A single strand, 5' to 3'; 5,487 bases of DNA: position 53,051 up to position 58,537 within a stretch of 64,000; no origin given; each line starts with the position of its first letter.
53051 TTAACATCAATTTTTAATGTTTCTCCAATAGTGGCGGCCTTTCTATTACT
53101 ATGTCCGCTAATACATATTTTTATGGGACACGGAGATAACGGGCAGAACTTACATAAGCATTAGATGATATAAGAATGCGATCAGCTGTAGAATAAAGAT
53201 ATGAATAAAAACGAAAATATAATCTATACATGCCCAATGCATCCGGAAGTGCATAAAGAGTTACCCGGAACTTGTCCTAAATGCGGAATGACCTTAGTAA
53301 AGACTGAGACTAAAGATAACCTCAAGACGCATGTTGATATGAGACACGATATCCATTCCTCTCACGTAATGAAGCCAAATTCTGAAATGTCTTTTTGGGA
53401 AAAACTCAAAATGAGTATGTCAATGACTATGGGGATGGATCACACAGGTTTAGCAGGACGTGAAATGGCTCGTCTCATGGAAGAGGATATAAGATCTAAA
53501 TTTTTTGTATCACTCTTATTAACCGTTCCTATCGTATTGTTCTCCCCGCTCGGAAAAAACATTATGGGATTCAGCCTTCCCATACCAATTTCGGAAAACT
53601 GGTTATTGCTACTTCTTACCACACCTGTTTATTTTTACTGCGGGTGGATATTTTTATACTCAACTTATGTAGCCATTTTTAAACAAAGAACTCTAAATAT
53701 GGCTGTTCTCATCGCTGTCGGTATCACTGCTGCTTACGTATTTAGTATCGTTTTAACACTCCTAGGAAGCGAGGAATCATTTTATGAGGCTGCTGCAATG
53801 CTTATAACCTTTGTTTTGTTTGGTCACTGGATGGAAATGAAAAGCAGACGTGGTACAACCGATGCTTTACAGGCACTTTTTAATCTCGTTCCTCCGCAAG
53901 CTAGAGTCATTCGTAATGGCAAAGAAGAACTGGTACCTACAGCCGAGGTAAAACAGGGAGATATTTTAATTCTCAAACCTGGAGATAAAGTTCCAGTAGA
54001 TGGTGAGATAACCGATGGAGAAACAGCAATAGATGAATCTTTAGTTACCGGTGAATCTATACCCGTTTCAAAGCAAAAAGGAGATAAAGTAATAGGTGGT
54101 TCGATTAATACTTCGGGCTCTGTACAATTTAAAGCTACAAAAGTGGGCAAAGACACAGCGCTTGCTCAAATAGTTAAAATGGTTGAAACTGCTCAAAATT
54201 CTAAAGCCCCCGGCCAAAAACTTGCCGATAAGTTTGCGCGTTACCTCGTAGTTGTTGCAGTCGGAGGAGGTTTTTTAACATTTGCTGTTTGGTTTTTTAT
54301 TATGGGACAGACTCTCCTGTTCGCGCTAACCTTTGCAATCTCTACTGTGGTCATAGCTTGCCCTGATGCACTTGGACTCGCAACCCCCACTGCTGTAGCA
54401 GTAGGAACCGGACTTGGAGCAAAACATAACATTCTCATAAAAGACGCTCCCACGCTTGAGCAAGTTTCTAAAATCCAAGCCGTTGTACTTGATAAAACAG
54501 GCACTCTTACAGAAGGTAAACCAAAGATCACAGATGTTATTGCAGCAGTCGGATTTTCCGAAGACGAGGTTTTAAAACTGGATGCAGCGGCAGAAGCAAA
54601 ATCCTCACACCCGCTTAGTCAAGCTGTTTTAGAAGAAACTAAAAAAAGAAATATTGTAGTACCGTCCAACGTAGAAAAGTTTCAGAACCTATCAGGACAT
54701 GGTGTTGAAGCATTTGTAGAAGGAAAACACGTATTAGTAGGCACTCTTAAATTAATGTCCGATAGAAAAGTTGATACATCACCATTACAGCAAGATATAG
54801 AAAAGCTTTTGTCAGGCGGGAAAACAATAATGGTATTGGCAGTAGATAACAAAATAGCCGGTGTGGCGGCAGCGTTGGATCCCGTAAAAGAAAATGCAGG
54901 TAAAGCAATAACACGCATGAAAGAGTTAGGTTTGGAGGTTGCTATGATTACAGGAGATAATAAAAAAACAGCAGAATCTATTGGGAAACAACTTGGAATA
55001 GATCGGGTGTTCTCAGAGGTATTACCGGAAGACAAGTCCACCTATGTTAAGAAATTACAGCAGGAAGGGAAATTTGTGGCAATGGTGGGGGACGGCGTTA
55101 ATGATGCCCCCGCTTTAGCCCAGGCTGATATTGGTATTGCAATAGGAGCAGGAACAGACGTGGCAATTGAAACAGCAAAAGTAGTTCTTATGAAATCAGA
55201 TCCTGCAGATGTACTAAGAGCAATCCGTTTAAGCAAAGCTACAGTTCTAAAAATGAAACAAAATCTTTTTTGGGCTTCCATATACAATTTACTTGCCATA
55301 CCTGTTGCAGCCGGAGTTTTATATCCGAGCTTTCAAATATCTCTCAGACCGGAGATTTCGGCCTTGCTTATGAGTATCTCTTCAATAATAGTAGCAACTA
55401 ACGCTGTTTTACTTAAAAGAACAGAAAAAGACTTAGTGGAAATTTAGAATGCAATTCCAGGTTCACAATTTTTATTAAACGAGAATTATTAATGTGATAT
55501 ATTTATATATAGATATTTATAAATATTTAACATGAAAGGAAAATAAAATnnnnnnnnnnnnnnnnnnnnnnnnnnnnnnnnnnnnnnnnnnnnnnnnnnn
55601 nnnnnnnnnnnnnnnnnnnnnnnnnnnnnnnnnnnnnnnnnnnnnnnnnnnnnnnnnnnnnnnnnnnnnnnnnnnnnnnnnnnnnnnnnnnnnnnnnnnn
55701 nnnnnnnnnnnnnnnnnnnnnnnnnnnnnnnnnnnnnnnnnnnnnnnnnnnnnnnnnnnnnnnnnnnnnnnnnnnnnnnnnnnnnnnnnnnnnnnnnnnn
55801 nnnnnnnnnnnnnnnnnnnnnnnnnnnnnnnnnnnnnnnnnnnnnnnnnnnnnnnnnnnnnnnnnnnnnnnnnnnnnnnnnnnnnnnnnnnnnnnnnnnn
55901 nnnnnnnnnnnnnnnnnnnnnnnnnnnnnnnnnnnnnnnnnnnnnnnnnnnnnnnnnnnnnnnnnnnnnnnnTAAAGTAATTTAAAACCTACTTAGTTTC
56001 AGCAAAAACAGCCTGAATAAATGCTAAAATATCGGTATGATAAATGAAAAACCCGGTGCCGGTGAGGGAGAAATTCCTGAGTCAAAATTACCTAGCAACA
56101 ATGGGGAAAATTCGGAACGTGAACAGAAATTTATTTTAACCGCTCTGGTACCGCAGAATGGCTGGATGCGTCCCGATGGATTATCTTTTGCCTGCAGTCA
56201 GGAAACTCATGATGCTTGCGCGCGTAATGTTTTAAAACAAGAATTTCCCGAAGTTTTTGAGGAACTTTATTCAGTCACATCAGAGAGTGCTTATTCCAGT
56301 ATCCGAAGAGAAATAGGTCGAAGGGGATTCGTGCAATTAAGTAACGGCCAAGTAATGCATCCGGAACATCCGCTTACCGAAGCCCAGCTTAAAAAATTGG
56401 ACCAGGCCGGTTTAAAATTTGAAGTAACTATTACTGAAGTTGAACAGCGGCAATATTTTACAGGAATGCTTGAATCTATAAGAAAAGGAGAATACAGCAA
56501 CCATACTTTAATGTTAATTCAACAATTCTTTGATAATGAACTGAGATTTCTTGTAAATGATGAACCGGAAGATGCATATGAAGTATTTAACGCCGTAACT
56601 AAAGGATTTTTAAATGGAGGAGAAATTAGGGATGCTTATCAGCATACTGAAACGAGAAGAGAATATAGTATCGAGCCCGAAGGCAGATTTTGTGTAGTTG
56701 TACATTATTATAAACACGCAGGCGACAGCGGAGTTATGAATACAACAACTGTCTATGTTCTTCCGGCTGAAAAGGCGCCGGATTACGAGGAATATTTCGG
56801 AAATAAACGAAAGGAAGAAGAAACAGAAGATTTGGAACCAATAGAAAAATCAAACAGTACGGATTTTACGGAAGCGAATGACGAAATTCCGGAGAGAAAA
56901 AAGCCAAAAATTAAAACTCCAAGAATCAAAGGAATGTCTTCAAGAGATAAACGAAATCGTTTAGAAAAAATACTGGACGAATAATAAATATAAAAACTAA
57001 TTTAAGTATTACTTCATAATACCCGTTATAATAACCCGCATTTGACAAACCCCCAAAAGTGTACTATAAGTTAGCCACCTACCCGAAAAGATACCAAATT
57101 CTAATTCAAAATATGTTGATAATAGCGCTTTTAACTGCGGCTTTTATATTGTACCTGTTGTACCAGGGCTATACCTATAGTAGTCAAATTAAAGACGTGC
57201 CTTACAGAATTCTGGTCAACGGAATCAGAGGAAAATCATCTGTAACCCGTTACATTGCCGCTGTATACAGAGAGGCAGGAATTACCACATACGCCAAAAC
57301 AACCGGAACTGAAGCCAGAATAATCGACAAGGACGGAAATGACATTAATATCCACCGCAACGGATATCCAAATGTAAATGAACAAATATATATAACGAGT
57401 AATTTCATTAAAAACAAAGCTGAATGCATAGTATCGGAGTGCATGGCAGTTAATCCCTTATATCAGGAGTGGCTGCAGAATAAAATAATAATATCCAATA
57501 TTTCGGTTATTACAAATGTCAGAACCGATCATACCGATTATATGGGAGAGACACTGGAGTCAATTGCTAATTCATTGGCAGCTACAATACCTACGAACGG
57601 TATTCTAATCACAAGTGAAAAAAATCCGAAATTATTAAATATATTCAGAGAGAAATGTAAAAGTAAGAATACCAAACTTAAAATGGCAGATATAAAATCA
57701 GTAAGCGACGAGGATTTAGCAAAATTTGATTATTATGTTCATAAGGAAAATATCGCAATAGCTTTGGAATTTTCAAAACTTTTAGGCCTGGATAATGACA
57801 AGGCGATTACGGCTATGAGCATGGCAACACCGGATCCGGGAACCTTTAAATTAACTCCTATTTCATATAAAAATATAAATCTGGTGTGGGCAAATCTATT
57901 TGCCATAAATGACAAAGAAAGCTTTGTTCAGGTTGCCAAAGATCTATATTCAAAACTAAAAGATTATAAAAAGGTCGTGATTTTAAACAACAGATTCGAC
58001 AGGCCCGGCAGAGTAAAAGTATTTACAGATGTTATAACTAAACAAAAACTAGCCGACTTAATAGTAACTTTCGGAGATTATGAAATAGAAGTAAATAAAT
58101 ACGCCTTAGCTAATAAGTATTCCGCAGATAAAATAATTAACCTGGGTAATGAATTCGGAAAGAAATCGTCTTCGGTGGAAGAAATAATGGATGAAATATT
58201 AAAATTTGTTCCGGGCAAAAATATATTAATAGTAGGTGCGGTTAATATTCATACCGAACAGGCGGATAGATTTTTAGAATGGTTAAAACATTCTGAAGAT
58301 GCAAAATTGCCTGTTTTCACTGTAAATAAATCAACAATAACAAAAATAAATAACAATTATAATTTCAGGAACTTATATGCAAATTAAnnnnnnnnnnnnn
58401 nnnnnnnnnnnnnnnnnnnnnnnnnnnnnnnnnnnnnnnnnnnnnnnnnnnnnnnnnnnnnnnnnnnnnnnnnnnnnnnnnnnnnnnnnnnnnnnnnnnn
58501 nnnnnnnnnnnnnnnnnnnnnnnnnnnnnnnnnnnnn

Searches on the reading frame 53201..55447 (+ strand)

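Call 56: search_protein_families(library=pfam, proteins=[window:53201-55447:+], max_evalue=0.001)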
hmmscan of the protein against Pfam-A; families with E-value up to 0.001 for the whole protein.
window:53201-55447:+ (748 aa): 4 families
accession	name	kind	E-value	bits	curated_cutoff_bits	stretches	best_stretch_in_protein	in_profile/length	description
PF00122.25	E1-E2_ATPase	-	9.3e-59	198.4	28.1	1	229-409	2-181/181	E1-E2 ATPase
PF00702.32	Hydrolase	-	1.5e-35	123.8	26.4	1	425-643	1-191/191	haloacid dehalogenase-like hydrolase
PF19335.5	HMBD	-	1.9e-12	47.3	23.6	1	9-34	2-27/28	Heavy metal binding domain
PF08282.18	Hydrolase_3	-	2.3e-06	28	20.9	1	616-668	196-248/255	haloacid dehalogenase-like hydrolase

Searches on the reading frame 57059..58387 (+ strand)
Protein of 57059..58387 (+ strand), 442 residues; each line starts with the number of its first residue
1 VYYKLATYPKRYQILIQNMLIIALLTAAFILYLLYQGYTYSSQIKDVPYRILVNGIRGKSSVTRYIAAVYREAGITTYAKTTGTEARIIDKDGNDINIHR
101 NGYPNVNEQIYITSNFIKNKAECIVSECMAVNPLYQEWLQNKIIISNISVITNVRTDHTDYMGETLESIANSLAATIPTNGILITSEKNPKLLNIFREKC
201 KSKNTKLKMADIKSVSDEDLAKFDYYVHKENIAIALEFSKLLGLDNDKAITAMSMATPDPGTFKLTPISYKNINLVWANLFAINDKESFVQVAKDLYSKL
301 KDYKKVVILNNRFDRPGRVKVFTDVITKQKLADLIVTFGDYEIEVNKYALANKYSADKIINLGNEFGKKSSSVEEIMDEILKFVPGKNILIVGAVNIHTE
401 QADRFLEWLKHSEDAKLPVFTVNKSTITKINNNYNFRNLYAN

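Call 56: search_protein_families(library=pfam, proteins=[window:57059-58387:+], max_evalue=0.001)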
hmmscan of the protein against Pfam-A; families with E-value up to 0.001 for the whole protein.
window:57059-58387:+ (442 aa): 1 family
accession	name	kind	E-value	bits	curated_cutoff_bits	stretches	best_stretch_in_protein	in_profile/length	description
PF08245.18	Mur_ligase_M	-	2.2e-10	41.3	24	1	55-234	3-168/200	Mur ligase middle domain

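Call 70: search_protein_families(library=ncbifam, proteins=[window:57059-58387:+], max_evalue=0.001)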
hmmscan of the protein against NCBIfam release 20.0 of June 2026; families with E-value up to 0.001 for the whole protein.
window:57059-58387:+ (442 aa): 5 families
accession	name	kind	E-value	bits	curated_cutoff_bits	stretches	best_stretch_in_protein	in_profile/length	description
TIGR04012.1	poly_gGlu_PgsB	equivalog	3.6e-108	361.7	222.7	1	20-399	1-371/380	poly-gamma-glutamate synthase PgsB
TIGR01499.1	folC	subfamily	4.9e-12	45.9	162.65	1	143-229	130-216/400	bifunctional protein FolC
NF047860.1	Tet-DihydfolSynFolCMyb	equivalog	4.8e-06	25.8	700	1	137-202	172-237/468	bifunctional tetrahydrofolate synthase/dihydrofolate synthase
TIGR01082.1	murC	equivalog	5.5e-06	25.7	335.1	1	146-238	168-258/449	UDP-N-acetylmuramate--L-alanine ligase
NF008896.0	PRK11929.1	equivalog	3.3e-05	21.9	1023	1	51-237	115-294/965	bifunctional UDP-N-acetylmuramoyl-L-alanyl-D-glutamate--2,6-diaminopimelate ligase MurE/UDP-N-acetylmuramoyl-tripeptide--D-alanyl-D-alanine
